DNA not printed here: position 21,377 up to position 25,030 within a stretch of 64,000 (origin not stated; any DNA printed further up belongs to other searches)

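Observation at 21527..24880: SF1 helicase fused to Vsr/DUF559-like endonuclease, last gene of the array and adjacent to tRNA-Gly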

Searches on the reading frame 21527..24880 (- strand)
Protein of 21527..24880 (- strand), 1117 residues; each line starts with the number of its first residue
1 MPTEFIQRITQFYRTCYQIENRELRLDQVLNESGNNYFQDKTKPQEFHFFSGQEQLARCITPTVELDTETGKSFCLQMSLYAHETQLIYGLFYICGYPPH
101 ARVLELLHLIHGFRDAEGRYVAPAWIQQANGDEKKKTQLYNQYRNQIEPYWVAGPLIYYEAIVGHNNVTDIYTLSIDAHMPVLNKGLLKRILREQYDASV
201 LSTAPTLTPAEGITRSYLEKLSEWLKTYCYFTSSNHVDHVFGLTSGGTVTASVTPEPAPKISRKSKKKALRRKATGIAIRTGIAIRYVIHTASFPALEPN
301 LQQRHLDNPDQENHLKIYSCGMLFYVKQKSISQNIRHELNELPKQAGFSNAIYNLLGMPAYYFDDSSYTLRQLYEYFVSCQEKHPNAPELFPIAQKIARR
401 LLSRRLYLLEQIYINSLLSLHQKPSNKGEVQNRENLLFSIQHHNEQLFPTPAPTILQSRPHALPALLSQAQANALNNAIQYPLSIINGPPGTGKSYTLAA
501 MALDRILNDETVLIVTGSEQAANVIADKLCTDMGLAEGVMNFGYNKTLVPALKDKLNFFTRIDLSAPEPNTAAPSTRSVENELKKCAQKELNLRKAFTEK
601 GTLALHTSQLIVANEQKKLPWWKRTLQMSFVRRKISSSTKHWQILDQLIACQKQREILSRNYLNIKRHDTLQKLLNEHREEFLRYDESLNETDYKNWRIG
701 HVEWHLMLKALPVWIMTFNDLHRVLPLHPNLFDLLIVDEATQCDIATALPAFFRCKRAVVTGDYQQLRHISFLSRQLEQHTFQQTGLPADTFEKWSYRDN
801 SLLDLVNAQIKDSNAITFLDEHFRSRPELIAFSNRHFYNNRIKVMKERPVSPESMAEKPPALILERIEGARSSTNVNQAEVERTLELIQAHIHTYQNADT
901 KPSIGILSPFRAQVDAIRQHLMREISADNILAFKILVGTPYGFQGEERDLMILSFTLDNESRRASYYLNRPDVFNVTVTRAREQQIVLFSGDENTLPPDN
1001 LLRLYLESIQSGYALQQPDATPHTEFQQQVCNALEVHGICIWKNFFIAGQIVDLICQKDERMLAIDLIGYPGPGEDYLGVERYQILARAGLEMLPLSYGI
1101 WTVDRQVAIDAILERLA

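Call 6: search_protein_families(library=pfam, proteins=[window:21527-24880:-], max_evalue=0.01)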
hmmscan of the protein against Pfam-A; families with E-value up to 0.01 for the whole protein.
window:21527-24880:- (1117 aa): 9 families
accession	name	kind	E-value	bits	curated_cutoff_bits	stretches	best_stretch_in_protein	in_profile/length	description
PF13087.12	AAA_12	-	7.2e-25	88.1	27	1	804-988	7-191/195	AAA domain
PF13086.12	AAA_11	-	2.3e-16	60.8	27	1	468-768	3-251/257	AAA domain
PF13604.12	AAA_30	-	4.2e-09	36.9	27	1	467-529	2-66/191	AAA domain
PF13245.12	AAA_19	-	1.6e-06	28.8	25.1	1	471-767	1-129/134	AAA domain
PF00580.27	UvrD-helicase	-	1.1e-05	25.7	23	1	468-699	2-193/271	UvrD/REP helicase N-terminal domain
PF01443.25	Viral_helicase1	-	0.00016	22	21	0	732-814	60-138/228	Viral superfamily 1 RNA helicase core domain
PF02562.22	PhoH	-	0.00088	19.3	27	1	468-515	6-53/205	PhoH-like protein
PF05127.21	NAT10_TcmA_helicase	-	0.0048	17.2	22.7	0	485-526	1-43/176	RNA cytidine acetyltransferase NAT10/TcmA, helicase domain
PF18741.7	MTES_1575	-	0.0054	17.2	38.2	0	1026-1116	1-96/96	REase_MTES_1575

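Call 7: search_protein_families(library=padloc, proteins=[window:21527-24880:-], max_evalue=0.01)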
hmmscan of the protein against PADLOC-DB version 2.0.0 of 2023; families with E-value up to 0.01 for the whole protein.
window:21527-24880:- (1117 aa): 10 families
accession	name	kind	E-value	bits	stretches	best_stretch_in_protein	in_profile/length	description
PDLC03924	MkoC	-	2.9e-50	169.4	1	599-994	542-945/1136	-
PDLC05009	PDC-S37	-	2.3e-36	123.1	2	730-1061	936-1276/1550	-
PDLC03920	MkoA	-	7.7e-28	95.3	1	385-986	556-1071/1112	-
PDLC03921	MkoA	-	3.3e-22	76.1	2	727-987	1292-1563/1607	-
PDLC02194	Hhe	-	4.8e-18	61.8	2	731-960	1380-1599/1911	-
PDLC02895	DpdJ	-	8e-07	24.2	1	731-990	192-453/2112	DpdJ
PDLC04140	mad8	-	8.4e-06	23.5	1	482-580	28-101/314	mads_8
PDLC05065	PDC-S68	-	0.0016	14.3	1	469-515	608-654/1221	-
PDLC02161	Avs2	-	0.0029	13.3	0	478-537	338-397/1499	-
PDLC03813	RTasNERD-Hel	-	0.007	13.5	0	467-534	210-277/519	DRT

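Call 8: search_protein_families(library=ncbifam, proteins=[window:21527-24880:-], max_evalue=0.001)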
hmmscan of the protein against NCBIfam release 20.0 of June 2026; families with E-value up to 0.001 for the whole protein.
window:21527-24880:- (1117 aa): 6 families
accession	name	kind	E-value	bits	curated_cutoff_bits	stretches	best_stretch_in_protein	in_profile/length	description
NF058533.1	antiphage_ProA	equivalog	1.1e-31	109.2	1500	2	709-1054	1281-1634/1903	anti-phage protein ProA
TIGR00376.1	TIGR00376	hypoth_equivalog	5e-29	101.2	348.9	2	731-1010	363-628/639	IGHMBP2 family helicase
NF040671.1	PLuB_AAA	exception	5.3e-29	100.3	999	2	732-1010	963-1249/1256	PLuB system helicase-like protein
NF042953.1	Hhe_antiphage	equivalog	2.7e-21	74.8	2000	2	731-956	1281-1496/1797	DUF4011 domain-containing anti-phage protein Hhe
TIGR01448.2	helicase_RecD2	equivalog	1.3e-05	23.6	500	1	456-501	306-351/713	SF1B family DNA helicase RecD2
TIGR01447.1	recD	equivalog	0.00025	19.8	310.15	0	404-501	111-183/597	exodeoxyribonuclease V subunit alpha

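Call 18: find_homologous_proteins(query=window:21530-24880:-, max_evalue=0.00001)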
Query window:21530-24880:- (1117 aa): 208 proteins with E <= 0.00001 among 8000 candidates; the best 120 are listed.
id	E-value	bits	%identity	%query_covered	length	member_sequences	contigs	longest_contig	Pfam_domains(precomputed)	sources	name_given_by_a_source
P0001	0.0e+0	2507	97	100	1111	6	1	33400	PF13087.13,PF13086.13,PF13604.13,PF13245.13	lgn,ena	-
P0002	4.2e-214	732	49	60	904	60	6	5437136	PF13087.13,PF13086.13,PF13604.13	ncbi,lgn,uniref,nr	ncbi:AAA family ATPase [Pseudomonas fulva]|uniref:DEAD/DEAH box helicase n=1 Tax=Pseudomonas fulva T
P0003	1.7e-211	723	49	59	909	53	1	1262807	PF13087.13,PF13086.13,PF13604.13,PF13245.13,PF18741.8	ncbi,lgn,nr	ncbi:hypothetical protein HNP29_000354 [Pseudomonas alcaligenes]|nr:hypothetical protein [Pseudomona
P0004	9.8e-211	721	49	59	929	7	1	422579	PF13087.13,PF13086.13,PF13604.13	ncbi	-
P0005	1.5e-210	720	49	58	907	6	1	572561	PF13087.13,PF13086.13,PF13604.13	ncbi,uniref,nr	ncbi:DEAD/DEAH box helicase [Phytopseudomonas daroniae]|uniref:DEAD/DEAH box helicase n=1 Tax=Phytop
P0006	1.8e-209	717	48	60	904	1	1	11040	PF13087.13,PF13086.13,PF13604.13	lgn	-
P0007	2.6e-209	716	49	60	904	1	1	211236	PF13087.13,PF13086.13,PF13604.13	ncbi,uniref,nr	ncbi:DEAD/DEAH box helicase [Pseudomonas sp. PA27(2017)]|uniref:DEAD/DEAH box helicase n=1 Tax=Pseud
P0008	7.4e-205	701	49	58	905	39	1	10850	PF13087.13,PF13086.13,PF13604.13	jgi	-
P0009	2.2e-200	687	49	59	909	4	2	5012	PF13087.13,PF13086.13,PF13604.13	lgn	-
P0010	7.2e-198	678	45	58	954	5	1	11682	PF13087.13,PF13086.13,PF13604.13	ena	-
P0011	1.0e-196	674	47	59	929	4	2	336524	PF13087.13,PF13086.13,PF13604.13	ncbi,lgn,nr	ncbi:ATP-binding protein [Pseudomonas mendocina]|nr:ATP-binding protein [Pseudomonas mendocina]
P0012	1.5e-106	376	34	59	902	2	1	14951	PF13087.13,PF13086.13,PF00270.36,PF01443.25,PF13604.13,PF13245.13,PF00580.28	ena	-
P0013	2.1e-105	372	36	59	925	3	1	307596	PF13087.13,PF13086.13,PF13604.13,PF13245.13,PF18741.8,PF02562.23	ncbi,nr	ncbi:AAA domain-containing protein [Verrucomicrobiales bacterium BCK34]|nr:AAA domain-containing pro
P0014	3.4e-103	365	37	57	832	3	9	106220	PF13087.13,PF13086.13,PF13604.13,PF13245.13,PF18741.8,PF02562.23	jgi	-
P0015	3.2e-102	362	35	58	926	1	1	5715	PF13087.13,PF13086.13,PF13604.13,PF13245.13,PF18741.8,PF02562.23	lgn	-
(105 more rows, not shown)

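Call 19: find_encoding_contigs(protein=P0002, flank=10000, max_places=3)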
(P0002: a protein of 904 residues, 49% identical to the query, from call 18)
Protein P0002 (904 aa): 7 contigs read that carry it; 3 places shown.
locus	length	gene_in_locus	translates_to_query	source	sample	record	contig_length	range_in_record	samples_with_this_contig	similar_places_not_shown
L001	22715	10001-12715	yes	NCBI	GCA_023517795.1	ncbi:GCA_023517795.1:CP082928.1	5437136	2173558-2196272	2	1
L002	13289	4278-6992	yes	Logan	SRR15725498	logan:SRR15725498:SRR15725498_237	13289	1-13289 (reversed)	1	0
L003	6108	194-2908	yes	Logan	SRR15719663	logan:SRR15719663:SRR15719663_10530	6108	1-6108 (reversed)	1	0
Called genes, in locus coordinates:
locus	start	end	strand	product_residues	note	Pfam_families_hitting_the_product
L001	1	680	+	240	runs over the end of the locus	PF00072:Response_reg, PF00196:GerE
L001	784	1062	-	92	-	PF12266:DUF3613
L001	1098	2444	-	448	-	-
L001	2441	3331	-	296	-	PF00482:T2SSF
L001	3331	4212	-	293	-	PF00482:T2SSF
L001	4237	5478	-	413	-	PF00437:T2SSE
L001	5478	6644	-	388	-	PF16968:TadZ_N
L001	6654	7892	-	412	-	PF13629:T2SS-T3SS_pil_N, PF00263:Secretin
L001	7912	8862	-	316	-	PF08666:SAF, PF16976:RcpC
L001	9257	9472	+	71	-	PF04964:Flp_Fap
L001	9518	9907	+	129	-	PF00072:Response_reg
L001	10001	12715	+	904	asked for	PF13086:AAA_11, PF13604:AAA_30 (faint), PF13087:AAA_12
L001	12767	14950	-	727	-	PF01734:Patatin, PF07244:POTRA (weak), PF01103:Omp85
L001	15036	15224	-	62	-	-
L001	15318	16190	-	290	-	PF01418:HTH_6, PF01380:SIS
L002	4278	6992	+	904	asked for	PF13086:AAA_11, PF13604:AAA_30 (faint), PF13087:AAA_12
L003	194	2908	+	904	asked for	PF13086:AAA_11, PF13604:AAA_30 (faint), PF13087:AAA_12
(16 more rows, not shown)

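Call 20: find_encoding_contigs(protein=P0001, flank=10000, max_places=3)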
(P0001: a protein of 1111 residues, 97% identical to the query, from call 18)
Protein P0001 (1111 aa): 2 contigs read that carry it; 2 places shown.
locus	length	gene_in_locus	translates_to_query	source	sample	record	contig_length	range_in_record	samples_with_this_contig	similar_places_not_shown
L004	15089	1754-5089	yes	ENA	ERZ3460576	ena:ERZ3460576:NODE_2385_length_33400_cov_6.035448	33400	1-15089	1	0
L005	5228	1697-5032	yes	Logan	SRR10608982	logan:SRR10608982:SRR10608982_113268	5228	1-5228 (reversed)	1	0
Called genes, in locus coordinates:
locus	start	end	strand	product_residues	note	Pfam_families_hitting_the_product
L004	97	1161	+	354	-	-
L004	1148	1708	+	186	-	PF01694:Rhomboid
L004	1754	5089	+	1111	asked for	PF13086:AAA_11, PF13245:AAA_19 (weak), PF13604:AAA_30 (faint), PF13087:AAA_12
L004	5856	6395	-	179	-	PF02870:Methyltransf_1N, PF01035:DNA_binding_1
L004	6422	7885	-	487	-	PF02805:Ada_Zn_binding, PF00165:HTH_AraC (faint), PF12833:HTH_18, PF06029:AlkA_N, PF00730:HhH-GPD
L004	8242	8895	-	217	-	PF24391:HD-CE (faint), PF01966:HD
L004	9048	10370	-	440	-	PF00933:Glyco_hydro_3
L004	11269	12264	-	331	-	PF00587:tRNA-synt_2b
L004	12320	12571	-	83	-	PF02403:Seryl_tRNA_N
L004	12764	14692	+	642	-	PF07690:MFS_1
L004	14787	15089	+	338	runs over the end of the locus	PF25917:BSH_RND, PF25919:BSH_CusB, PF25973:BSH_CzcB (weak), PF25876:HH_MFP_RND (faint), PF25954:Beta-barrel_RND_2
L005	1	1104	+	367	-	?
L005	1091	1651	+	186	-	PF01694:Rhomboid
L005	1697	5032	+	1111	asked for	PF13086:AAA_11, PF13245:AAA_19 (weak), PF13604:AAA_30 (faint), PF13087:AAA_12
